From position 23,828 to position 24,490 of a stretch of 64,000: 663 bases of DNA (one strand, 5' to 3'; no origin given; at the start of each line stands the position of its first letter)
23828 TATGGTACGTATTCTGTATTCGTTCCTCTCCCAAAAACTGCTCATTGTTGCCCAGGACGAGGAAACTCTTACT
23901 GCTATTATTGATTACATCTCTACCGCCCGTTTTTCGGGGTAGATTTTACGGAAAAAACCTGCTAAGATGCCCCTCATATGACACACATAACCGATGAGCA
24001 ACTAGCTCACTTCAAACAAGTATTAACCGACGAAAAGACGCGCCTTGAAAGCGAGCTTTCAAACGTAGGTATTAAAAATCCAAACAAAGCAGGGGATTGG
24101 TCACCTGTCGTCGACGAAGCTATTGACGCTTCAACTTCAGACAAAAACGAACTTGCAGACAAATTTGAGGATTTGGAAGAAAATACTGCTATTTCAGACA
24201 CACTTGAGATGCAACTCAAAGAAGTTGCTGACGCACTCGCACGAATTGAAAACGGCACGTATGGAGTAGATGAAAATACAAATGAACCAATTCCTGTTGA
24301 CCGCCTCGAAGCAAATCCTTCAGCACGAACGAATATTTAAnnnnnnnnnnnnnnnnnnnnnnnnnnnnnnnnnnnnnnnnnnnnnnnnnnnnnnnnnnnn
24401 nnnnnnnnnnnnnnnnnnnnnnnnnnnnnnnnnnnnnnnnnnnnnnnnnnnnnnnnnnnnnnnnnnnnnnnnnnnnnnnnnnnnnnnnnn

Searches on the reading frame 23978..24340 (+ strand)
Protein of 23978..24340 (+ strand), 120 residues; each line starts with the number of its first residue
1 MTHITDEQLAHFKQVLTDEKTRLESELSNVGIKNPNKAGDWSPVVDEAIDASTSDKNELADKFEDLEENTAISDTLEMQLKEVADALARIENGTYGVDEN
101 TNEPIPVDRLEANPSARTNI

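Call 11: search_protein_families(library=pfam, proteins=[window:23978-24340:+])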
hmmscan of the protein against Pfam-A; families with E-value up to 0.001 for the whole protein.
window:23978-24340:+ (120 aa): 0 families

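Call 62: search_protein_families(library=ncbifam, proteins=[window:23978-24340:+], max_evalue=0.01)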
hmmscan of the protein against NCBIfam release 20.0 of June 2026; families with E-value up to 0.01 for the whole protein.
window:23978-24340:+ (120 aa): 4 families
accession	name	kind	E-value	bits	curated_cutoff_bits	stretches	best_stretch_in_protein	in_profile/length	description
TIGR02890.1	bacill_yteA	subfamily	3.4e-17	63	134.4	1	7-118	1-109/159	regulatory protein, yteA family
NF033459.1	DksA_like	equivalog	8.7e-13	48.6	105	1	8-117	2-100/113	RNA polymerase-binding protein DksA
TIGR02420.1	dksA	equivalog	1.3e-11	44.9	115.5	1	5-119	2-104/110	RNA polymerase-binding protein DksA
NF008045.0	PRK10778.1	equivalog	0.00014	22.1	289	1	4-117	32-133/151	RNA polymerase-binding protein DksA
